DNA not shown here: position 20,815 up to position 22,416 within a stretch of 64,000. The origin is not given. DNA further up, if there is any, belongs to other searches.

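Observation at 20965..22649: Orphan DndB/DGQHR-like protein with a degenerate DGLAR motif, coupled to a small HTH protein: candidate undescribed two-gene accessory module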

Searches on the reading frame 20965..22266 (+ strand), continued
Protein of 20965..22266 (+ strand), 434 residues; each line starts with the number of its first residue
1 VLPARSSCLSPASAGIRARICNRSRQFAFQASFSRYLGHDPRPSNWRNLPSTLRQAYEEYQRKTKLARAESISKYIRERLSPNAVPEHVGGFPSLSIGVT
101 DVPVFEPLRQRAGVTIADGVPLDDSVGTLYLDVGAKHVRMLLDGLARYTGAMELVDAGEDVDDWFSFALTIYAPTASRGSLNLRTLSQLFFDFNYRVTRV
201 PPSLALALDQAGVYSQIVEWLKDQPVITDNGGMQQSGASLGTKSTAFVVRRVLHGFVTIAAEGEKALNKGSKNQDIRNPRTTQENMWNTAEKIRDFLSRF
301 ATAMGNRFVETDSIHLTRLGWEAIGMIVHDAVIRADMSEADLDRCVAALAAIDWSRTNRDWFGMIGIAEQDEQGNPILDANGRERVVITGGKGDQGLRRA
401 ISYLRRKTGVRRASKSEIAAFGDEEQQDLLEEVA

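Call 29: predict_structure(alignment_id=A2)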
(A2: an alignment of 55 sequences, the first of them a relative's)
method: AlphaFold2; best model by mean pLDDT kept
length: 433 residues; sequences in the alignment: 55
mean_pLDDT: 84.9   pTM: 0.56
mean pLDDT of the five models: 84.9, 84.0, 83.7, 82.8, 81.5
residues with pLDDT >= 90: 247; 70-90: 126; 50-70: 23; < 50: 37
segments of 3 or more residues with pLDDT < 50: 1-4, 198-207, 413-433
pLDDT, mean of each block of 10 residues (from residue 1): 64 95 96 94 92 88 78 84 85 91 93 87 93 86 92 94 95 95 83 57 51 88 94 80 87 94 77 67 91 98 96 93 97 93 98 95 91 92 80 88 92 42 37 37
secondary structure, 60 per line:
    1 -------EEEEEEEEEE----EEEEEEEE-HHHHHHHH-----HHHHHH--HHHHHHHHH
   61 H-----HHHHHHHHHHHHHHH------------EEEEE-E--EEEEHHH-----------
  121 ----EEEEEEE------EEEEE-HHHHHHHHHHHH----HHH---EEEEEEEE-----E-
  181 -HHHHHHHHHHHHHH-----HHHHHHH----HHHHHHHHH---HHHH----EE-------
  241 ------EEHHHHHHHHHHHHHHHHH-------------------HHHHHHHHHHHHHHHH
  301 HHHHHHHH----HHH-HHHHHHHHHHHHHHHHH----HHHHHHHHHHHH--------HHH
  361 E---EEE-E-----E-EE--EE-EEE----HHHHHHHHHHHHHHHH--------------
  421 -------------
elements in order: E8-17 E22-29 H31-38 H44-49 H52-61 H67-81 E94-98 E103-106 E125-131 E138-142 H144-155 E166-173 H182-195 H201-207 H212-220 H224-227 H249-265 H285-308 H317-333 H338-349 E365-367 E384-386 H391-406

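Call 32: fold_search(model_id=the predicted structure, library=pdb)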
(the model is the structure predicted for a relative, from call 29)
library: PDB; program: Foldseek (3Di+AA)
matches with E <= 10: 83; with E <= 0.001: 0
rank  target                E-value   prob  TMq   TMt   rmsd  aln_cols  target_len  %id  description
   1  4g0v_A                5.1e-01  0.02  0.07  0.05  26.3       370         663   11  Human topoisomerase iibeta in complex with DNA and mitoxantrone (released 2013-07-17)
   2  3qx3_A                6.0e-01  0.02  0.08  0.05  26.3       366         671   10  Human topoisomerase IIbeta in complex with DNA and etoposide (released 2011-07-06)
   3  8ke7_B                6.6e-01  0.03  0.09  0.06  26.9       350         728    8  Crystal structure of DNA binding and cleavage core of human topoisomerase 2-beta in a DNA binding-competent conformati (released 2024-07-24)
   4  5zrf_A                6.6e-01  0.02  0.08  0.05  26.3       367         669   10  Crystal structure of human topoisomerase II beta in complex with 5-iodouridine-containing-DNA and etoposide in space g (released 2018-08-08)
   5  4j3n_A                7.0e-01  0.02  0.08  0.06  27.2       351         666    8  Human Topoisomerase Iibeta in complex with DNA (released 2013-10-02)
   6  8w50_B                7.7e-01  0.02  0.07  0.05  25.8       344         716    8  Crystal structure of DNA binding and cleavage core of human topoisomerase 2-alpha in a DNA binding-competent conformat (released 2024-07-24)
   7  5gwj_A                8.6e-01  0.03  0.09  0.06  27.3       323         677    9  Structure of a Human topoisomerase IIbeta fragment in complex with DNA and E7873S (released 2017-08-23)
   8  5zen_A                8.6e-01  0.03  0.09  0.06  26.6       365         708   10  Crystal structure of human topoisomerase II beta in complex with DNA: a new quaternary conformation showing opening of (released 2018-08-08)
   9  5yim_C                9.1e-01  0.03  0.08  0.05  25.6       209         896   12  Structure of a Legionella effector (released 2018-05-30)
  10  4g0u_A                1.1e+00  0.01  0.07  0.05  26.7       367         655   10  Human topoisomerase IIbeta in complex with DNA and amsacrine (released 2013-07-17)
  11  5yim_A                1.2e+00  0.02  0.09  0.05  27.1       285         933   12  Structure of a Legionella effector (released 2018-05-30)
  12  5zad_A                1.4e+00  0.02  0.09  0.07  26.3       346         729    8  Human topoisomerase II beta in complex with DNA (released 2019-03-20)
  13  5gwj_B                1.7e+00  0.02  0.09  0.07  27.8       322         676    8  Structure of a Human topoisomerase IIbeta fragment in complex with DNA and E7873S (released 2017-08-23)
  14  4g0w_A                1.9e+00  0.02  0.09  0.07  26.8       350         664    9  Human topoisomerase iibeta in complex with DNA and ametantrone (released 2013-07-17)
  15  4g0u_B                1.9e+00  0.01  0.08  0.06  27.5       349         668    8  Human topoisomerase IIbeta in complex with DNA and amsacrine (released 2013-07-17)
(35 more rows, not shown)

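Call 43: fold_search(model_id=the predicted structure, library=viral)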
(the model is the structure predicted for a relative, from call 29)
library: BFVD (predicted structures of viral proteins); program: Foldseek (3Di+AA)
matches with E <= 10: 117; with E <= 0.001: 1
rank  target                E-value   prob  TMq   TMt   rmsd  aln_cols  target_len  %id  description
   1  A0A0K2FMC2            1.2e-04  1.00  0.29  0.29  18.7       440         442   11  (no name in the UniProt tables at hand)
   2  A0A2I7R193            1.6e-03  0.90  0.22  0.25  20.4       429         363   11  (no name in the UniProt tables at hand)
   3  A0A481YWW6            4.4e-03  0.99  0.22  0.34  18.4       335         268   11  DNA-sulfur modification-associated protein [Marseillevirus LCMAC202]
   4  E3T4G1                2.1e-02  0.99  0.20  0.25  15.6       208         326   13  Uncharacterized protein [Cafeteria roenbergensis virus (strain BV-PW1)]
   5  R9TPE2                2.1e-02  0.57  0.19  0.23  15.0       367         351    9  Uncharacterized protein [Synechococcus phage S-IOM18]
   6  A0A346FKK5            1.0e-01  0.16  0.15  0.17  18.1       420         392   11  Uncharacterized protein [Synechococcus virus S-PRM1]
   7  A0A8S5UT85            2.4e-01  0.16  0.16  0.15  21.1       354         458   10  Chromosome partitioning protein [Siphoviridae sp. ct4fm14]
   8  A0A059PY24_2          2.4e-01  0.13  0.16  0.09  21.8       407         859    9  Tail protein [Anabaena phage A-4L]
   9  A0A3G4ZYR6            3.1e-01  0.14  0.16  0.19  15.9       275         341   10  Uncharacterized protein [Faunusvirus sp.]
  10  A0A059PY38            4.0e-01  0.18  0.19  0.21  20.3       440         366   11  Uncharacterized protein [Anabaena phage A-4L]
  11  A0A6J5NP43            6.5e-01  0.06  0.13  0.07  22.0       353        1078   12  Uncharacterized protein [uncultured Caudovirales phage]
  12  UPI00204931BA         7.9e-01  0.04  0.08  0.14  22.8       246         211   13  (no name look-up for this kind of identifier)
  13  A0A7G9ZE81            9.3e-01  0.03  0.11  0.13  20.2       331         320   13  Nucleocapsid (Fragment) [Feline morbillivirus]
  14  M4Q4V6                1.1e+00  0.05  0.09  0.19  17.5       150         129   13  (no name in the UniProt tables at hand)
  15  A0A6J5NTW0            1.2e+00  0.08  0.14  0.17  19.1       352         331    9  Spo0J Stage 0 sporulation protein J (Antagonist of Soj) containing ParB-like nuclease domain [uncultured Caudovirales phage]
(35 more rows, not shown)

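Call 60: search_protein_families(library=pfam, alignment_id=A4, max_evalue=0.00001)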
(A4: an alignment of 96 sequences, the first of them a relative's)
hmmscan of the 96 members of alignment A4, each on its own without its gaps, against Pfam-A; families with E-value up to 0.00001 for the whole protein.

A. member 1, L005:8637-9164:- (176 aa): 0 families

B. families by the number of members that match (of 96 scanned): 141 families (the first 25 are shown)
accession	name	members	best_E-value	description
PF00005.33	ABC_tran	4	4e-45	ABC transporter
PF02463.25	SMC_N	4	5.7e-11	RecF/RecN/SMC N terminal domain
PF07992.20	Pyr_redox_2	3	2.3e-64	Pyridine nucleotide-disulphide oxidoreductase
PF07690.21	MFS_1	3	3.9e-35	Major Facilitator Superfamily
PF13649.12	Methyltransf_25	3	7.1e-26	Methyltransferase domain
PF13738.12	Pyr_redox_3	3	1e-22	Pyridine nucleotide-disulphide oxidoreductase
PF13304.12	AAA_21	3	2.5e-15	AAA domain, putative AbiEii toxin, Type IV TA system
PF00476.26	DNA_pol_A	2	2.9e-155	DNA polymerase family A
PF02739.22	5_3_exonuc_N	2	1.5e-56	5'-3' exonuclease, N-terminal resolvase-like domain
PF00271.37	Helicase_C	2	1.8e-30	Helicase conserved C-terminal domain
PF01367.25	5_3_exonuc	2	2.1e-30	5'-3' exonuclease, C-terminal SAM fold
PF01810.24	LysE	2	4.2e-28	LysE type translocator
PF00083.30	Sugar_tr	2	2.4e-24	Sugar (and other) transporter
PF08241.18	Methyltransf_11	2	4.5e-24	Methyltransferase domain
PF04055.27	Radical_SAM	2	8.9e-22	Radical SAM superfamily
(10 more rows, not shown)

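Call 61: search_protein_families(library=padloc, alignment_id=A4, max_evalue=0.00001)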
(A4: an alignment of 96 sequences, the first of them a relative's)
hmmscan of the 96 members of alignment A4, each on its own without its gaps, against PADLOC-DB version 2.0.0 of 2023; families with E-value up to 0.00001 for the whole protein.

A. member 1, L005:8637-9164:- (176 aa): 0 families

B. families by the number of members that match (of 96 scanned): 111 families (the first 25 are shown)
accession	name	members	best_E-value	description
PDLC04140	mad8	5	5.6e-30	mads_8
PDLC04135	mad3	4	1.1e-85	mads_3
PDLC04242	PDC-M01A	4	5.6e-09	-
PDLC03878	NsnB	3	9e-07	-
PDLC03816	RTasPolA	2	1.6e-32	DRT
PDLC04134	mad2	2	2.5e-20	mads_2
PDLC03928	PsyrT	2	3.4e-19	-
PDLC02980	AriA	2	2.1e-15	-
PDLC02707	PbeA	2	2e-13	PbeA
PDLC03659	mREase_IV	2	1.9e-09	Type IV methyl-directed restriction enzyme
PDLC02704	PbeA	2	2.5e-08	PbeA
PDLC02915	ATPase-Toprim_I-B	2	9.5e-07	-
PDLC00788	Cyclase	1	2e-98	oligonucleotide-cyclase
PDLC00801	Cyclase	1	5.2e-56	oligonucleotide-cyclase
PDLC00703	Effector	1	1.6e-54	2TM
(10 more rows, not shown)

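Call 64: search_dna_similar(query=P0004, collection=plasmids, mode=protein, max_evalue=1e-10, max_rows=30)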
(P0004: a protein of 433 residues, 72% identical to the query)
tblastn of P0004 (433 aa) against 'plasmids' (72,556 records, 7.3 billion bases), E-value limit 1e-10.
Records with a match: 1; places in all: 2; records where one place covers at least 80% of the query: 1.
Best place of each record, by identity: <60% 1.
By first word of the organism name: Euhalothece 1.
By predicted mobility (MOB-suite, as given by PLSDB): non-mobilizable 1.
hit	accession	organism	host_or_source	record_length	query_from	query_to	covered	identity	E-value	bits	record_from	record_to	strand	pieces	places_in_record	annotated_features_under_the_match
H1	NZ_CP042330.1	Euhalothece natronophila Z-M001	cell culture,soda lake Magadi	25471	7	408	93%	39.1%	7e-84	287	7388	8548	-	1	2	DNA sulfur modification protein DndB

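Call 65: search_dna_similar(query=P0004, collection=phages, mode=protein, max_evalue=0.00001, max_rows=15)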
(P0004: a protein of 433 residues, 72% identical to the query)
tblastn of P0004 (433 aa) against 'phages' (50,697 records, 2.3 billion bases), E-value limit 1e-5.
No match.

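Call 66: get_annotated_region(hit=H1, flank=8000)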
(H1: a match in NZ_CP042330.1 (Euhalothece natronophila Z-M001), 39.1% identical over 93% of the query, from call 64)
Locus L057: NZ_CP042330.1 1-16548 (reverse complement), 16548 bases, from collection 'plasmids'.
description: Euhalothece natronophila Z-M001 plasmid pEu4, complete sequence
organism: Euhalothece natronophila Z-M001 (NCBI taxid 522448)
taxonomy: Bacteria; Cyanobacteriota; Cyanophyceae; Chroococcales; Halothecacae; Euhalothece; Euhalothece natronophila; Euhalothece natronophila Z-M001
host: -; source: cell culture,soda lake Magadi; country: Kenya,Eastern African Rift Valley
typing (MOB-suite, as given by PLSDB): non-mobilizable
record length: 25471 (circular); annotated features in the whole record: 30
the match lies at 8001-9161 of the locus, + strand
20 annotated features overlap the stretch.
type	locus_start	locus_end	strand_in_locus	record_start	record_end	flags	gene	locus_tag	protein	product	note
CDS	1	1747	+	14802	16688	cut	mobQ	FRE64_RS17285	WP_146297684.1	MobQ family relaxase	-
CDS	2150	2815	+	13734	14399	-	-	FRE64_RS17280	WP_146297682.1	hypothetical protein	-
CDS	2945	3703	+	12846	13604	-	-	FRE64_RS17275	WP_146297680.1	ParA family protein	-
CDS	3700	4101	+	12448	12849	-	-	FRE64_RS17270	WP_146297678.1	hypothetical protein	-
CDS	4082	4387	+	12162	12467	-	-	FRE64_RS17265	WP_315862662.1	hypothetical protein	-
CDS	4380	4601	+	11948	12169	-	-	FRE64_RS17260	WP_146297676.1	DUF2283 domain-containing protein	-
CDS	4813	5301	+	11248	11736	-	-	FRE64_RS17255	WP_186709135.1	hypothetical protein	-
CDS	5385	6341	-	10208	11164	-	-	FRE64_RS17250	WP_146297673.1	site-specific integrase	GO:0015074 - DNA integration [Evidence IEA]; GO:0006310 - DNA recombination [Evidence IEA]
CDS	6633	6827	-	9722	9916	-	-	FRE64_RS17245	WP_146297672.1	hypothetical protein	-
CDS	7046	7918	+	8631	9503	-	-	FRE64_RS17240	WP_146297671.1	P63C domain-containing protein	-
CDS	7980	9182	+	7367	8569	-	-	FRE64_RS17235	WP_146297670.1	DNA sulfur modification protein DndB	-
CDS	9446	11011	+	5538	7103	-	-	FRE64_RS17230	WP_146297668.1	hypothetical protein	-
CDS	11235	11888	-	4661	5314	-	-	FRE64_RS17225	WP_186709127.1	HEAT repeat domain-containing protein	-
CDS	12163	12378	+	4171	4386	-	-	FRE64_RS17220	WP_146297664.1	hypothetical protein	-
CDS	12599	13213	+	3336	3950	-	-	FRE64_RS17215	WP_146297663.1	hypothetical protein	-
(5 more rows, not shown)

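Call 75: list_cluster_members(proteins=[P0001, P0064, P0009])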
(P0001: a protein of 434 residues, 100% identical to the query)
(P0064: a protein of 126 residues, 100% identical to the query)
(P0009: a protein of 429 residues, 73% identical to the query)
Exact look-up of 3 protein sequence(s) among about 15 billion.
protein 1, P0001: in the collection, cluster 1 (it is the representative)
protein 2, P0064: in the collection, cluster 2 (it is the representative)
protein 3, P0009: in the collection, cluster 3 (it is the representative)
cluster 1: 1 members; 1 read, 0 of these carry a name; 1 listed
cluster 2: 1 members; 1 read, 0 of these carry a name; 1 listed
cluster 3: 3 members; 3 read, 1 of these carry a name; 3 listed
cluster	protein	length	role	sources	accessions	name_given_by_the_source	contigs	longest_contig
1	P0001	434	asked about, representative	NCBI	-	-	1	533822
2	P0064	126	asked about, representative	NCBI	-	-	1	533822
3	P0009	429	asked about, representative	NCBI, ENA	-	-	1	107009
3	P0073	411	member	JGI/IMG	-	hypothetical protein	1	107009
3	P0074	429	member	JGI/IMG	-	-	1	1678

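Call 76: search_protein_representatives(alignment_id=A2)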
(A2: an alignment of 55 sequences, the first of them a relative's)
Query: 55 sequences, 431 profile positions. Proteins with E-value up to 0.001 (for the whole library): 292; up to 1e-10: 190; up to 1e-30: 110. The best 150 are listed.
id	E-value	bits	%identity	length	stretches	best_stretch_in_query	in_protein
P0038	1.8e-209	712.1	-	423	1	1-412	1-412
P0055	2.0e-150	517.5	-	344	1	88-422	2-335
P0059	4.6e-143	493.2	-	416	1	5-430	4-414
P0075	8.2e-131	452.8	-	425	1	6-417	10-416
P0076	1.2e-127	442.4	-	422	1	6-420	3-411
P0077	3.4e-124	431.0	-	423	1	4-418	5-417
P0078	2.2e-114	398.7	-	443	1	4-415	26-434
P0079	9.4e-113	393.3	-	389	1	8-397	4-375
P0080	2.6e-112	391.9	-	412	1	8-422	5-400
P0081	9.1e-112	390.1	-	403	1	7-368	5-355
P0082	2.8e-109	381.9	-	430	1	8-416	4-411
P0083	1.9e-108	379.2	-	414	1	4-414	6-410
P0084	4.5e-107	374.6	-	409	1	18-424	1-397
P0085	4.8e-106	371.2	-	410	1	4-417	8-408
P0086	2.2e-103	362.5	-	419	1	10-419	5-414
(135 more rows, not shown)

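Call 81: search_protein_families(library=phrogs, proteins=[P0004], max_evalue=1)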
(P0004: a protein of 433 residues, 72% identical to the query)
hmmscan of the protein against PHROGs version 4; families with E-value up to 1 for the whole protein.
P0004 (433 aa): 1 family
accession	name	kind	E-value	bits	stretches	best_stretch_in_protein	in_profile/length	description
phrog_35423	-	unknown function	0.21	13.1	1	32-60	22-50/71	-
